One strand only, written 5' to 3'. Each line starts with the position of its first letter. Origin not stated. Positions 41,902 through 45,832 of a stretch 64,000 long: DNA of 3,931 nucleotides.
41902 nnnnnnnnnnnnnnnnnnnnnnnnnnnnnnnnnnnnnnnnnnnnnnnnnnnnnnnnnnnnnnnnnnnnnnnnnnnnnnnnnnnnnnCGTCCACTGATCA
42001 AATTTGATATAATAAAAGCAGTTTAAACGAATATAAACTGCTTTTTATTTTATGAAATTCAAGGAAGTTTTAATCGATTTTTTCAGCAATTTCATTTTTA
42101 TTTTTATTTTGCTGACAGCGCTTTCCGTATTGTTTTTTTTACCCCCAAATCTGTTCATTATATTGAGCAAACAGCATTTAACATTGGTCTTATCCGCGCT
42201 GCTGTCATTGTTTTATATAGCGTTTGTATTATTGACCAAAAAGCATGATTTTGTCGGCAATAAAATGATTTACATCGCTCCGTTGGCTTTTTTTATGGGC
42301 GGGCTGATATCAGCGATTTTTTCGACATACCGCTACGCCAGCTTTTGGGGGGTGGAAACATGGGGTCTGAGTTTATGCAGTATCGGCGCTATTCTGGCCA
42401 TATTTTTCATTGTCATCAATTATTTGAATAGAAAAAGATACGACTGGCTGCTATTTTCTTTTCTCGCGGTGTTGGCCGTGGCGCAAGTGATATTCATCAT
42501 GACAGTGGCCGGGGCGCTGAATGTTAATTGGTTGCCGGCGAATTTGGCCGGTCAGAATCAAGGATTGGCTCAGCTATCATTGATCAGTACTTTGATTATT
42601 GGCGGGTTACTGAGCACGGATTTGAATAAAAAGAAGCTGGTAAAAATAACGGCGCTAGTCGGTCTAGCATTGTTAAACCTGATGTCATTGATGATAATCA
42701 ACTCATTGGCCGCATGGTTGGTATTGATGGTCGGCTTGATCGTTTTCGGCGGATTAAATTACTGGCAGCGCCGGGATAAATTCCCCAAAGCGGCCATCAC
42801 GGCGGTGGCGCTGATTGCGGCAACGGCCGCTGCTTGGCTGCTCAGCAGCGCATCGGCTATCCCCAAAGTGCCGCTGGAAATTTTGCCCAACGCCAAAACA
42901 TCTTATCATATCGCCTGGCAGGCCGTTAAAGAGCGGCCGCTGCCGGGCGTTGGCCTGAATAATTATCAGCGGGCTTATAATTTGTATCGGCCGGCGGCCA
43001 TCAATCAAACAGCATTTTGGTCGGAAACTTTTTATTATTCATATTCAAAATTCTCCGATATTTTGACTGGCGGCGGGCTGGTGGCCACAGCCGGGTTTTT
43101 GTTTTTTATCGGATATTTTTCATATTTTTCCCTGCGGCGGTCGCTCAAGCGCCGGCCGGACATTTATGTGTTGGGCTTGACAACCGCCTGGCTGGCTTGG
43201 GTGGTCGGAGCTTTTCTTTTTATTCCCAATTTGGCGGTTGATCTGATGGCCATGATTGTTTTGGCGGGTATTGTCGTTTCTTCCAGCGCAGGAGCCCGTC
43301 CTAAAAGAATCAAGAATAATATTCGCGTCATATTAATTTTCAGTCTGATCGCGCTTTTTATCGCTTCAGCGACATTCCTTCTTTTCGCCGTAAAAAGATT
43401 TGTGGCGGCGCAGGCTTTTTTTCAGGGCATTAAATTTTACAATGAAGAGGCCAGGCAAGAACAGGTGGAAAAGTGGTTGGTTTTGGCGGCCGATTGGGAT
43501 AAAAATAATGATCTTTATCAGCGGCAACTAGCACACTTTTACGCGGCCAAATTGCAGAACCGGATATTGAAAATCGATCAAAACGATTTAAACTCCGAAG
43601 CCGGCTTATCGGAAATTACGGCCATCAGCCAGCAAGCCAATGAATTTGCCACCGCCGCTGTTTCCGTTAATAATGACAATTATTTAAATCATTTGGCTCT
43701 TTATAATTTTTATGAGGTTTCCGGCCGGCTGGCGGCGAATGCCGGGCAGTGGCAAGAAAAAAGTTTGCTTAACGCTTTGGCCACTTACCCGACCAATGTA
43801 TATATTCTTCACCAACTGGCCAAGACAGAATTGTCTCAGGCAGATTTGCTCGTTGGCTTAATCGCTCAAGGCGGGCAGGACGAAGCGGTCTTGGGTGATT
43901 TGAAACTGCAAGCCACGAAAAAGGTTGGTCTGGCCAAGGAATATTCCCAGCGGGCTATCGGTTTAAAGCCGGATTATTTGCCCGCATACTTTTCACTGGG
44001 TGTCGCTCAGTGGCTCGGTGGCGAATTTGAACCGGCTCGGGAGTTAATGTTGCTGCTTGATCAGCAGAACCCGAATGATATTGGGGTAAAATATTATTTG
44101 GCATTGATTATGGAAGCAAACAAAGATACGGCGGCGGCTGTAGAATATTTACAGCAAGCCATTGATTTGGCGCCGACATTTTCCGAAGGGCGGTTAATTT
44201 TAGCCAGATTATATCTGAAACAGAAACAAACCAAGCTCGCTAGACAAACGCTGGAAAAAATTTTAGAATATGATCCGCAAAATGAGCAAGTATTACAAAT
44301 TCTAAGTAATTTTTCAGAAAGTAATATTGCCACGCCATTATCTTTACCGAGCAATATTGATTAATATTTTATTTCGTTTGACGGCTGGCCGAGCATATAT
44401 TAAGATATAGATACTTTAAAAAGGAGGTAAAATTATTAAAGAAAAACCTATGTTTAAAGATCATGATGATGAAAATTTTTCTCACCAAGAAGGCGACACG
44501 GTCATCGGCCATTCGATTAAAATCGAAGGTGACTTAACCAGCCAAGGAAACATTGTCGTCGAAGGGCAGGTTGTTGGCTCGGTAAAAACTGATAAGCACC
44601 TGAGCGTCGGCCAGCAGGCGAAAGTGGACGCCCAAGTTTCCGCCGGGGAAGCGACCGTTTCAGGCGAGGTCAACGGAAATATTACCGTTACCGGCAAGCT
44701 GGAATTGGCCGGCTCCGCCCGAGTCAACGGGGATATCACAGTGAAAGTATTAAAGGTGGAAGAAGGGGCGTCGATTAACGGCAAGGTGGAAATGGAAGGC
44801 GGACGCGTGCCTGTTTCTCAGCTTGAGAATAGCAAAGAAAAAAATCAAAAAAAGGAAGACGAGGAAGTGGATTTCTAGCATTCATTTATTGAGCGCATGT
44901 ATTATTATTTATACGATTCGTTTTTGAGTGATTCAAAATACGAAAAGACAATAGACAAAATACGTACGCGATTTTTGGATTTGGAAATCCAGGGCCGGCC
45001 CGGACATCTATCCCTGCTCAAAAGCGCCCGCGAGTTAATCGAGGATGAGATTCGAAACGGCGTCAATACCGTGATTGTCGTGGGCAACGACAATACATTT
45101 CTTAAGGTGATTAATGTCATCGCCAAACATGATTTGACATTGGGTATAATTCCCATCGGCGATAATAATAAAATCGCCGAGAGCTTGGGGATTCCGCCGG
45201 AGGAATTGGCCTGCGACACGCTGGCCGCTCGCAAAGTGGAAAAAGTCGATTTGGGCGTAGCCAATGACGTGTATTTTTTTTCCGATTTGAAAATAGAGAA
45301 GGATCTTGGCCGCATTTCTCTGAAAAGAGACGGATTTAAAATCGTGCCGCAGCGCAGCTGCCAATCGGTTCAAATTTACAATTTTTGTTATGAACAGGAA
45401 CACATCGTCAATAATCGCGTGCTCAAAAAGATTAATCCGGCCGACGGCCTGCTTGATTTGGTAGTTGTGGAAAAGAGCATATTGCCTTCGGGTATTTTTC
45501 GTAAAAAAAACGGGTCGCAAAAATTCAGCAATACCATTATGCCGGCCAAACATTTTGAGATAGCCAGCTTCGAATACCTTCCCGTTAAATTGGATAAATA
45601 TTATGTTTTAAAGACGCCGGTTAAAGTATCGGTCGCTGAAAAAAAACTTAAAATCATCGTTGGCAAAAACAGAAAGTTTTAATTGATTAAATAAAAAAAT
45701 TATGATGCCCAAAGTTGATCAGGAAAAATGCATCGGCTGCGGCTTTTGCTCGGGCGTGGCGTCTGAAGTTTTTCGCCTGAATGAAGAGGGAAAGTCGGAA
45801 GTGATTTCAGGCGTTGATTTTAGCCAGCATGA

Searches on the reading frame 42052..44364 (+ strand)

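Call 14: search_protein_families(library=pfam, proteins=[window:42052-44364:+], max_evalue=0.001)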
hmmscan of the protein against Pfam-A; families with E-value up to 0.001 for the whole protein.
window:42052-44364:+ (770 aa): 13 families
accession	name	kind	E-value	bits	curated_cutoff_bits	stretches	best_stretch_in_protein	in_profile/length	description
PF14559.12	TPR_19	-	9.8e-14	51.9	25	1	689-751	3-65/68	Tetratricopeptide repeat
PF13181.12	TPR_8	-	4e-11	42.6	25.7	0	716-744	6-34/34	Tetratricopeptide repeat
PF13174.12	TPR_6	-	7.4e-10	39.3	26.3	0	715-743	4-32/33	Tetratricopeptide repeat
PF13428.12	TPR_14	-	5e-08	33.3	23.5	0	680-720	4-44/44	Tetratricopeptide repeat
PF07719.23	TPR_2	-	5.9e-08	32.7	27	0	681-709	5-33/34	Tetratricopeptide repeat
PF13431.12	TPR_17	-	5.3e-07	29.9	24.4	0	700-732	2-34/34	Tetratricopeptide repeat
PF00515.34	TPR_1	-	9.4e-06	25.7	27.8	0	681-710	5-34/34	Tetratricopeptide repeat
PF04932.20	Wzy_C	-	4.8e-05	23.6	31.7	1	205-350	2-149/149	O-Antigen ligase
PF12895.13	ANAPC3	-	7.5e-05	23.4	27.2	1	669-736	18-81/82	Anaphase-promoting complex, cyclosome, subunit 3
PF13432.12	TPR_16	-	0.00016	22.5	32.7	1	690-744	10-64/65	Tetratricopeptide repeat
PF23914.1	TPR_CcmH_CycH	-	0.00022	21.6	42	1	671-751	44-127/158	Cytochrome c-type biogenesis protein H TPR domain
PF13371.12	TPR_9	-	0.00066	20.1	35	0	685-751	3-69/73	Tetratricopeptide repeat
PF24575.1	TPR_Slam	-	0.00081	20.2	35.2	0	672-732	42-102/104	Surface lipoprotein assembly modifier, N-terminal TPR repeats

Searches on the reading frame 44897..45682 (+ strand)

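Call 14: search_protein_families(library=pfam, proteins=[window:44897-45682:+], max_evalue=0.001)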
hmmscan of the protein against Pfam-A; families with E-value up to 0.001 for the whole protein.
window:44897-45682:+ (261 aa): 1 family
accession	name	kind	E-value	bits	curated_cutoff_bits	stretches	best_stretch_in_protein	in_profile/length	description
PF00781.29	DAGK_cat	-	1.3e-12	47.8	23.6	1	19-120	19-123/125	Diacylglycerol kinase catalytic domain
